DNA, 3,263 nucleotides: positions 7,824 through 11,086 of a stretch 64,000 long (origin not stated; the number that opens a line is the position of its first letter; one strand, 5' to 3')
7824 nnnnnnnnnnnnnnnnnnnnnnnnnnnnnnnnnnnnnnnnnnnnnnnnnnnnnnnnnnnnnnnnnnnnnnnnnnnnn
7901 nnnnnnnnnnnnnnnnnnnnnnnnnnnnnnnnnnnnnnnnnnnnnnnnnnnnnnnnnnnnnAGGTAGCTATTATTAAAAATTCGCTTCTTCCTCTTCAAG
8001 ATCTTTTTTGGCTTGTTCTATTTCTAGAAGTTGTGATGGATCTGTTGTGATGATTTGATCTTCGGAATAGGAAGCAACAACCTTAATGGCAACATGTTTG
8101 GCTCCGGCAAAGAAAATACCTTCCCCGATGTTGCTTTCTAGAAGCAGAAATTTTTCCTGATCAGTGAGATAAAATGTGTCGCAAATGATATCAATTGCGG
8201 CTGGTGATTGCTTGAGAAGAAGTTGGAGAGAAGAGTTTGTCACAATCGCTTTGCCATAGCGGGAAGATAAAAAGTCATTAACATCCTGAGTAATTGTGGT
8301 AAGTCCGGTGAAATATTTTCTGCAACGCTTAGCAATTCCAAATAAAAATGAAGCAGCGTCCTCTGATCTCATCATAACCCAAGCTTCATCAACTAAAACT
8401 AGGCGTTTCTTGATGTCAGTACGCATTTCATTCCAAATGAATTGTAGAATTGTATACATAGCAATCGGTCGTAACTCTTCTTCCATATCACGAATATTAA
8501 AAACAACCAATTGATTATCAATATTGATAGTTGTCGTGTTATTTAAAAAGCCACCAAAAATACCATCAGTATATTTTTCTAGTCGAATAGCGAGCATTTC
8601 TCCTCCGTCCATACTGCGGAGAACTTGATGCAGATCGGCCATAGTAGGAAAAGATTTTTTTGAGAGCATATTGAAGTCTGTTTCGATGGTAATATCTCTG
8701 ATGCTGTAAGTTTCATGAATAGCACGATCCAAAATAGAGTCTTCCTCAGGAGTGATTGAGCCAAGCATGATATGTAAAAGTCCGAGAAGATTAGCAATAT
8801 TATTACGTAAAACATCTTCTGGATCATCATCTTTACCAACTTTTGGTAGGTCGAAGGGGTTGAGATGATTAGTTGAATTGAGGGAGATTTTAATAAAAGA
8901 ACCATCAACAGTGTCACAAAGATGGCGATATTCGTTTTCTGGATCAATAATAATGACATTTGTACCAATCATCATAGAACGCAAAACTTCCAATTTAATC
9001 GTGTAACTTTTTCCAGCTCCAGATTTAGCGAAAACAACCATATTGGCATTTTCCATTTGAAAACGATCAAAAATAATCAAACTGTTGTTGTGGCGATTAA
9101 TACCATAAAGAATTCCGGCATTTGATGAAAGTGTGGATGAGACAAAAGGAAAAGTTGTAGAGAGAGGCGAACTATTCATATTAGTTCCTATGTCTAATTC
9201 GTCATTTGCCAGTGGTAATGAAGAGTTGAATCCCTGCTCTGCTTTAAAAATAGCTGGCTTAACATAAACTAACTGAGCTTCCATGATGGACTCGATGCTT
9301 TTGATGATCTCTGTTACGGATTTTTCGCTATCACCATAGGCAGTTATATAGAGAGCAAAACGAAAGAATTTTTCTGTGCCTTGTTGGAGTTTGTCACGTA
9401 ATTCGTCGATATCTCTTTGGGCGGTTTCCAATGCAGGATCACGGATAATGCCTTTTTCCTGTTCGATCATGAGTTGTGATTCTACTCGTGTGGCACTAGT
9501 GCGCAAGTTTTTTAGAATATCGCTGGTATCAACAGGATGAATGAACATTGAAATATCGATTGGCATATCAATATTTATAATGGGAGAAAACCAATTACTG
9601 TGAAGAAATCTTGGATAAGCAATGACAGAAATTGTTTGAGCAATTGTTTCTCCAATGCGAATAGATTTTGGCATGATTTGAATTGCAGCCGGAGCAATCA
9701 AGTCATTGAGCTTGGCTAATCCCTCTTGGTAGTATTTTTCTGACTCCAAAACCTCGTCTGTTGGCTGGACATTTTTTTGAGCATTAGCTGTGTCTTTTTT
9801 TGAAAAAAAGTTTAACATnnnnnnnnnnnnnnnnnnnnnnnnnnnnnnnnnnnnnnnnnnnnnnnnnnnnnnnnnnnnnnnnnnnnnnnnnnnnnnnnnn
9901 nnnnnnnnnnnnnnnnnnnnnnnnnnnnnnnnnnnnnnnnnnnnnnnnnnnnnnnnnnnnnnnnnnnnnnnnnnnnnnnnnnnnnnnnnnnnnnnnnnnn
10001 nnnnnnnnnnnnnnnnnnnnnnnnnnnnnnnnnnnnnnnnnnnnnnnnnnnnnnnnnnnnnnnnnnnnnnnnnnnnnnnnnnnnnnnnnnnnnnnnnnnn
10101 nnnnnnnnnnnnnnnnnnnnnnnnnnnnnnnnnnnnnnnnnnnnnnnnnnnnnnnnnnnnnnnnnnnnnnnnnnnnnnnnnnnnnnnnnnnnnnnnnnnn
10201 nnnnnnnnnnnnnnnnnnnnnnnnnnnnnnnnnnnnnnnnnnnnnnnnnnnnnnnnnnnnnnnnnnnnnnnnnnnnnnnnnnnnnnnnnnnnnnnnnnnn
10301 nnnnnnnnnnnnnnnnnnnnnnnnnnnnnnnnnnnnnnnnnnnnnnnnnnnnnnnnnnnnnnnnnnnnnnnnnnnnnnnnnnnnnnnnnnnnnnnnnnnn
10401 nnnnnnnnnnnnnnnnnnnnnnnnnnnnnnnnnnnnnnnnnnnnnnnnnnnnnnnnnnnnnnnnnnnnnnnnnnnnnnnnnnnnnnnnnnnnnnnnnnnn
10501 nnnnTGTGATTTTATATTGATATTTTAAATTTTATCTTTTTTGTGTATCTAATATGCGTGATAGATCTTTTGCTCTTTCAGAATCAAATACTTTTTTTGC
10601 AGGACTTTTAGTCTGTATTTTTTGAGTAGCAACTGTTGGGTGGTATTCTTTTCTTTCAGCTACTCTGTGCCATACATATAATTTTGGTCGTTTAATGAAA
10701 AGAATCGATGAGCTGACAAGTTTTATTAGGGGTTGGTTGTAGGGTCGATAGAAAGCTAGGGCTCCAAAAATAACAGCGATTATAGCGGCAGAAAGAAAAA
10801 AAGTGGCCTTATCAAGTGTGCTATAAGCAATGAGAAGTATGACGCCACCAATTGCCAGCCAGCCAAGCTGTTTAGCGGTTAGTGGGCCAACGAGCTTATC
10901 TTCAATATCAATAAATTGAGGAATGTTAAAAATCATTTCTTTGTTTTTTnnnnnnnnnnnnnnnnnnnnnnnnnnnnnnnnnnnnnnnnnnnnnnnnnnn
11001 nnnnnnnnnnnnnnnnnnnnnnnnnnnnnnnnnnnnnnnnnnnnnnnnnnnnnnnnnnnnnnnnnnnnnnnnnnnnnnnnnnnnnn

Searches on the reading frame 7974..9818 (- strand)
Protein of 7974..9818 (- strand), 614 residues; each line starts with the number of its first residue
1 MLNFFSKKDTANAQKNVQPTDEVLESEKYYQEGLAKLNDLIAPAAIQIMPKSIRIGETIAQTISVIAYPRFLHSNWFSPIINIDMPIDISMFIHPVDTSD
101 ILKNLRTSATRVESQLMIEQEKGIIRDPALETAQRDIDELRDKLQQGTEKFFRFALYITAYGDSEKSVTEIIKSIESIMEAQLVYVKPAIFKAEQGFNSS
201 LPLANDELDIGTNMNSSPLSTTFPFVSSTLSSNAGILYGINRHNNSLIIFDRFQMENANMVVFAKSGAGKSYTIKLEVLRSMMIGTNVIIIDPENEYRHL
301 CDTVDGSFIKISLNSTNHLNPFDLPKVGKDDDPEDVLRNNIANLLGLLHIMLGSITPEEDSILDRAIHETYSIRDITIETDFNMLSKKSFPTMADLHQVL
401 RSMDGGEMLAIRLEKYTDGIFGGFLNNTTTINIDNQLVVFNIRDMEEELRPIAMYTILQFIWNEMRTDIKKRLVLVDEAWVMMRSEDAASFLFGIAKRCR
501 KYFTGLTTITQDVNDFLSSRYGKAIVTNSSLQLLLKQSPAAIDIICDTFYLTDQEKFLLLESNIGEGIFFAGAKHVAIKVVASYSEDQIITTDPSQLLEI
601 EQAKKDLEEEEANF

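Call 18: search_protein_families(library=pfam, proteins=[window:7974-9818:-], max_evalue=0.0001)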
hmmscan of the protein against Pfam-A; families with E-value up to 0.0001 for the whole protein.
window:7974-9818:- (614 aa): 4 families
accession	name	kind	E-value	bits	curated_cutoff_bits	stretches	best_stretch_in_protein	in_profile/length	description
PF19044.6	P-loop_TraG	-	5.3e-30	104.8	25.8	1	254-564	26-347/413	TraG P-loop domain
PF12846.13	AAA_10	-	6.4e-12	45.6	27.5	1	255-525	19-295/362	AAA-like domain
PF01935.23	DUF87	-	1.1e-07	32.6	23.2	1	260-324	26-92/220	Helicase HerA, central domain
PF11130.14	TraC_F_IV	-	1.5e-05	24.7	28.1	1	128-204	299-374/375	TraC protein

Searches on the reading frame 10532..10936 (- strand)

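Call 18: search_protein_families(library=pfam, proteins=[window:10532-10936:-], max_evalue=0.0001)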
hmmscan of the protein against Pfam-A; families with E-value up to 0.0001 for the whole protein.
window:10532-10936:- (134 aa): 1 family
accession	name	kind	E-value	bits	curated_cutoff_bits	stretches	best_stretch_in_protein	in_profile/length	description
PF12666.12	PrgI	-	2.5e-09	38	27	1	6-85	3-87/91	PrgI family protein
